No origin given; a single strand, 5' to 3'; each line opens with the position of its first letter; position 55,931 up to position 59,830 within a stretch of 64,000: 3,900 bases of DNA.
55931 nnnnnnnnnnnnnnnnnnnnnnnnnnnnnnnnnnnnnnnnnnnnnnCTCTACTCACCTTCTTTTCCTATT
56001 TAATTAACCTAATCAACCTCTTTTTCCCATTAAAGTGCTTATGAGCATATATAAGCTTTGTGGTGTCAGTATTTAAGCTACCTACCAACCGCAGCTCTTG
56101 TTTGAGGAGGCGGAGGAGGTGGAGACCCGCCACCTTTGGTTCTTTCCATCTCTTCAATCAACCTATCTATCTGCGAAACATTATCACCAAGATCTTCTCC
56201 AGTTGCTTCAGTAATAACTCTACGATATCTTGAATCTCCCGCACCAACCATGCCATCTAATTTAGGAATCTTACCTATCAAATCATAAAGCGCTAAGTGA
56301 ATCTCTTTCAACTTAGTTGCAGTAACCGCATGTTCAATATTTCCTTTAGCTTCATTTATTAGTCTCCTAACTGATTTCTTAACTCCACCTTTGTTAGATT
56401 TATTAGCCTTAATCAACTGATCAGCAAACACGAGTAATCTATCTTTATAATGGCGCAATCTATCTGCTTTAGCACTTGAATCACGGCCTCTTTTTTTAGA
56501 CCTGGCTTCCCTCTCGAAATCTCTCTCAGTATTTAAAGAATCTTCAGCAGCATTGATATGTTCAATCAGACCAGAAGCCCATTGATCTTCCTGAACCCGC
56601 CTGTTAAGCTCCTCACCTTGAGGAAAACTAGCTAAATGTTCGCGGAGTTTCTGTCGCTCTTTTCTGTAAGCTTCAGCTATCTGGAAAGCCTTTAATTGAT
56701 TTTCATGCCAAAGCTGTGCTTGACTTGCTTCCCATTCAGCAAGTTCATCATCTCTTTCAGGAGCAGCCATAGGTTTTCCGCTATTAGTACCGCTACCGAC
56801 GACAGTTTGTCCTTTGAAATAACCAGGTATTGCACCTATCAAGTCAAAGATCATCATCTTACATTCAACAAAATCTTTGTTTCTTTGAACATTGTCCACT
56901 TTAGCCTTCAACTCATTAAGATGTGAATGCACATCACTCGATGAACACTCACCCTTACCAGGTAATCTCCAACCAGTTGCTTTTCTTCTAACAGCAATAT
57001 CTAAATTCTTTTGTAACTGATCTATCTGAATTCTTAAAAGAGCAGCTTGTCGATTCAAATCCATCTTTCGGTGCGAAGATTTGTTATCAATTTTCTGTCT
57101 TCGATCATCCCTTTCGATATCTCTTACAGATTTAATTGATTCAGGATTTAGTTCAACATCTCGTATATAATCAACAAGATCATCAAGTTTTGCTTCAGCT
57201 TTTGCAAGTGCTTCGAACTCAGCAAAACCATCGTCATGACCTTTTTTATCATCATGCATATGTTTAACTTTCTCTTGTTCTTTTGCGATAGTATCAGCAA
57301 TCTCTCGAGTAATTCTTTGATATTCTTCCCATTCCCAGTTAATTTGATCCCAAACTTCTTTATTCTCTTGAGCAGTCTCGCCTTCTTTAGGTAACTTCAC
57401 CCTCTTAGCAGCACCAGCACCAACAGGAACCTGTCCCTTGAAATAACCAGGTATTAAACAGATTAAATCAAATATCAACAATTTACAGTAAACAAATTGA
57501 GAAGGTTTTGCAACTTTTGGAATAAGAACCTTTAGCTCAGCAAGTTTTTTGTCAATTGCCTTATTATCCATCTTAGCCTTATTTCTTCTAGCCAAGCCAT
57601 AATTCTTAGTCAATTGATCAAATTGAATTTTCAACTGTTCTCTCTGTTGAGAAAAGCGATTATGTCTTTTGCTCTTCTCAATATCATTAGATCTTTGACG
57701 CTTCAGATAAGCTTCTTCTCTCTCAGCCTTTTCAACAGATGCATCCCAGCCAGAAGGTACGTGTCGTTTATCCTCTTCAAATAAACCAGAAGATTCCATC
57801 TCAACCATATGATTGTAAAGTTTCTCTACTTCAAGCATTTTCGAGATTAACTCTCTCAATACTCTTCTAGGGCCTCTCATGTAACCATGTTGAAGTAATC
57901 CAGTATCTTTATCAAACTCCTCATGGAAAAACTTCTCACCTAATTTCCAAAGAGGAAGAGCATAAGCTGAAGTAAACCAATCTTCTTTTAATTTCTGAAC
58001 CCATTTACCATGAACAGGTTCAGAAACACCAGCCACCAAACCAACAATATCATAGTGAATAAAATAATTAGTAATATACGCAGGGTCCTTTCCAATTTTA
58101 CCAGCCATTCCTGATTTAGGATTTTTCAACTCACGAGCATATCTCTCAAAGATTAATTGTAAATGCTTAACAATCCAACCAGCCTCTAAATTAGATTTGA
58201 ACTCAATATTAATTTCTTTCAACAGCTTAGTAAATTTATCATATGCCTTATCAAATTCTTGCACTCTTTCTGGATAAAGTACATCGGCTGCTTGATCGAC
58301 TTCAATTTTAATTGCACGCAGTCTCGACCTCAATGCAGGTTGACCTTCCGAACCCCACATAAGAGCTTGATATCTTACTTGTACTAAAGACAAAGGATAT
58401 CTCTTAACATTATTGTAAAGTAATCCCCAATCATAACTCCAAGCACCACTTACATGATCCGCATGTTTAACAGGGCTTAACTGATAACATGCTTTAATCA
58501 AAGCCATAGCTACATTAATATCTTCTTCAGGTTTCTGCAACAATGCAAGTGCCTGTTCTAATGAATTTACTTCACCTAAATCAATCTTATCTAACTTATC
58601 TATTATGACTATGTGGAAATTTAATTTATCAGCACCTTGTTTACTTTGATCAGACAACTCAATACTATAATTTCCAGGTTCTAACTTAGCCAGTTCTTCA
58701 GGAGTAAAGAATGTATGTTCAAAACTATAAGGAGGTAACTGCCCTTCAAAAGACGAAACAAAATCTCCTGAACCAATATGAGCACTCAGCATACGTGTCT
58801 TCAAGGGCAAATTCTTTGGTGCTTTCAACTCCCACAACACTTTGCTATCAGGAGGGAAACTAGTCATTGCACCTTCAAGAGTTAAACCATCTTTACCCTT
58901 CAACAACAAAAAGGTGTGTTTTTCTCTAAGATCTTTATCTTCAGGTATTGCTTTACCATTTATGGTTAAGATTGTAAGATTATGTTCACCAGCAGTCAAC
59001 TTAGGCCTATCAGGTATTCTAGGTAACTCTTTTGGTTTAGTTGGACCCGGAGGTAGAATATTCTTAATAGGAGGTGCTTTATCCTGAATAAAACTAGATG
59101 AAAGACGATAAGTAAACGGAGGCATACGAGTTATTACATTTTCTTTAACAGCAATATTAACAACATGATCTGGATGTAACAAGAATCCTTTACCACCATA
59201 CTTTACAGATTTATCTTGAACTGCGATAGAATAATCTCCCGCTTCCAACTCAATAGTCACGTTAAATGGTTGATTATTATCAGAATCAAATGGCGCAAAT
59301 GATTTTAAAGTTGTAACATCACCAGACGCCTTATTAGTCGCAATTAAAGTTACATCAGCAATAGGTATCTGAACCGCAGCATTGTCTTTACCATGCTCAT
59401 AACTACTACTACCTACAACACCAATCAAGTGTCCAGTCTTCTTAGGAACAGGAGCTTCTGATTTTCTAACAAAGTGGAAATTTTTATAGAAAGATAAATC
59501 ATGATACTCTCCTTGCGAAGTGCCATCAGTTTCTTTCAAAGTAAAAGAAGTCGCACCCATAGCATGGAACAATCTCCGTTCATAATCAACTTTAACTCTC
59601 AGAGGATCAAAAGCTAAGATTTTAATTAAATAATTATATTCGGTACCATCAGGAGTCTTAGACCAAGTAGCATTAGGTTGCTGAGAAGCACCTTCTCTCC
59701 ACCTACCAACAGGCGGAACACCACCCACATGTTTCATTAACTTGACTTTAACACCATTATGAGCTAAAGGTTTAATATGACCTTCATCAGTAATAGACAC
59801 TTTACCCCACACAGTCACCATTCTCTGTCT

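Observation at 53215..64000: Co-directional block encoding a giant (at least 2624 aa) protein plus coiled-coil and membrane proteins: candidate cell-surface/cytoskeletal or host-interaction apparatus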

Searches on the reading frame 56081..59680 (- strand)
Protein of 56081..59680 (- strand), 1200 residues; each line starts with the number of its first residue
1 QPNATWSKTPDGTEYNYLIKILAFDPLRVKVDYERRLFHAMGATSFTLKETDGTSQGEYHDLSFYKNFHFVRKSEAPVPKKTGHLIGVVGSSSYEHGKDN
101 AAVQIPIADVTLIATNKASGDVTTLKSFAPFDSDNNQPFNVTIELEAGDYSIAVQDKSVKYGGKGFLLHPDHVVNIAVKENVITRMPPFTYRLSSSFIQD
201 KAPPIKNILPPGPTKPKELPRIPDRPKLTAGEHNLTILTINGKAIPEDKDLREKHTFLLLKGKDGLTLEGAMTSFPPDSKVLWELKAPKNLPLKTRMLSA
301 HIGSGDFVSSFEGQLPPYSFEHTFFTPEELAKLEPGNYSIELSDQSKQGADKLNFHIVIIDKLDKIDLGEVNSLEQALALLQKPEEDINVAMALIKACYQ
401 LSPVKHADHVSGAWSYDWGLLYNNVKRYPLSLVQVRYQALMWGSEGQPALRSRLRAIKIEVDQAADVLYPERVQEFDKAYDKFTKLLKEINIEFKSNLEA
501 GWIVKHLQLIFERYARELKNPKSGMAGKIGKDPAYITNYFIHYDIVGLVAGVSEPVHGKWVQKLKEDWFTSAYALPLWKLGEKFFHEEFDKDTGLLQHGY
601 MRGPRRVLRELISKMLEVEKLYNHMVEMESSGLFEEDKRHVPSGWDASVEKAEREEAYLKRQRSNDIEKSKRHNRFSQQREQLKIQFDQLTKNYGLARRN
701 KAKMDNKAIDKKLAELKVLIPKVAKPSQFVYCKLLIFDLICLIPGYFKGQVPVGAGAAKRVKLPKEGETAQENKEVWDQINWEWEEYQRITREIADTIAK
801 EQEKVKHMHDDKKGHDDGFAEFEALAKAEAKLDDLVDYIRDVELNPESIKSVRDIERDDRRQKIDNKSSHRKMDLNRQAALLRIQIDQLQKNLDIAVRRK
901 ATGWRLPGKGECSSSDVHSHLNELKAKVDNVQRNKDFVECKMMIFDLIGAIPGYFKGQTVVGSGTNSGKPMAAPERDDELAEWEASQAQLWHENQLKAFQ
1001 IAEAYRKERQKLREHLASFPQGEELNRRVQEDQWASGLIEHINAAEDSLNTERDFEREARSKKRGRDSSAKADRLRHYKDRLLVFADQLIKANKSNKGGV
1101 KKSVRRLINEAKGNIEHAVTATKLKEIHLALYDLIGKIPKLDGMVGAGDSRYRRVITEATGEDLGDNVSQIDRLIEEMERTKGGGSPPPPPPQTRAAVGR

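Call 51: search_protein_representatives(protein=window:56081-59680:-)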
Query: 1200 residues. Proteins with E-value up to 0.001 (for the whole library): 1; up to 1e-10: 1; up to 1e-30: 1. The best 1 are listed.
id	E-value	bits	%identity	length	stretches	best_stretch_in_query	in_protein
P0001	0.0e+00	2745.0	100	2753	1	1-1200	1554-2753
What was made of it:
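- Tried and rejected: Exhaustive HMMER scan with the giant's last 1,200 aa: only itself (call 51).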

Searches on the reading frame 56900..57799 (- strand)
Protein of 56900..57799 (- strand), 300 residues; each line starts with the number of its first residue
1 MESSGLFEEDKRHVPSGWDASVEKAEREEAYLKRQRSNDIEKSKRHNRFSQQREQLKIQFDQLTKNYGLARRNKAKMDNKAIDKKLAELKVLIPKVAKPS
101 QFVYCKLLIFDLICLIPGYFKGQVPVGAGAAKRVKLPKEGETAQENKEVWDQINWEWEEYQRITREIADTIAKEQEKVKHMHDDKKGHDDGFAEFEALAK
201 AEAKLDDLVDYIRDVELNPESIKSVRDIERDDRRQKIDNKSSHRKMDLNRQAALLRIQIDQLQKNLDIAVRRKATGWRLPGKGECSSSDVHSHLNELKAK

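Call 36: search_protein_families(library=pfam, max_evalue=1, proteins=[window:56900-57799:-])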
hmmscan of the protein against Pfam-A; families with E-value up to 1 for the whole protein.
seq(300 aa): 2 families
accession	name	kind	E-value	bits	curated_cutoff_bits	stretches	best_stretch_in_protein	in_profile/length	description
PF09601.15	DUF2459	-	0.089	13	27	1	143-193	86-137/171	Protein of unknown function (DUF2459)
PF25007.1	DYH2-5-8_CC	-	0.93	9.6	27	1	143-183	78-118/120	Dynein axonemal heavy chain 2/5/8 coiled-coil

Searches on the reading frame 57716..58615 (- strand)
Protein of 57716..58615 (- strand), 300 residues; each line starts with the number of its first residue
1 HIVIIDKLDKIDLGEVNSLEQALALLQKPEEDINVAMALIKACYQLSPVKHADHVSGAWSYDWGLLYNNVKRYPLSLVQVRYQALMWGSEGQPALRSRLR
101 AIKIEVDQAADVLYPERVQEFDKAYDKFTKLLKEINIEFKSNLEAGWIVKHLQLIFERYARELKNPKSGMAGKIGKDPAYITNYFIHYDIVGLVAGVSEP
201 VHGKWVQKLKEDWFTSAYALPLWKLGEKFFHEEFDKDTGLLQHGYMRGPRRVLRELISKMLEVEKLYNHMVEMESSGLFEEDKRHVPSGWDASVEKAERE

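Call 36: search_protein_families(library=pfam, max_evalue=1, proteins=[window:57716-58615:-])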
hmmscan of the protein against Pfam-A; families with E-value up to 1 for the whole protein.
seq(300 aa): 1 family
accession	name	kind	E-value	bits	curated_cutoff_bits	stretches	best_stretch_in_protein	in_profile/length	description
PF22737.1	NNH6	-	0.051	14.1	27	1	103-139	36-70/114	NACHT N-terminal Helical domain 6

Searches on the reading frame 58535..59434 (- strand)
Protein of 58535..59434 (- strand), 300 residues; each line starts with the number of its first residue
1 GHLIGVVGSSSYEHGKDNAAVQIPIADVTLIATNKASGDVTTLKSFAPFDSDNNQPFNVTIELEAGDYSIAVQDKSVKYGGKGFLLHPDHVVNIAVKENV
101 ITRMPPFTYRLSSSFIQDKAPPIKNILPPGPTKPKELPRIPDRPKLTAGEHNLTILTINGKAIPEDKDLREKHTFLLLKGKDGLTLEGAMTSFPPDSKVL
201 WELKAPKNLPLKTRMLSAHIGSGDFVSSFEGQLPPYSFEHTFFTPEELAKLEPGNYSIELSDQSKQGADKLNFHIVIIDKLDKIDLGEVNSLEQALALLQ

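Call 36: search_protein_families(library=pfam, max_evalue=1, proteins=[window:58535-59434:-])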
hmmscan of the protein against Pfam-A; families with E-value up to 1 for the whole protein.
seq(300 aa): 1 family
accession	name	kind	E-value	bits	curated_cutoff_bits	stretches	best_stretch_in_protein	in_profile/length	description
PF08308.17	PEGA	-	0.14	12.5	20.8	0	244-261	25-42/71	PEGA domain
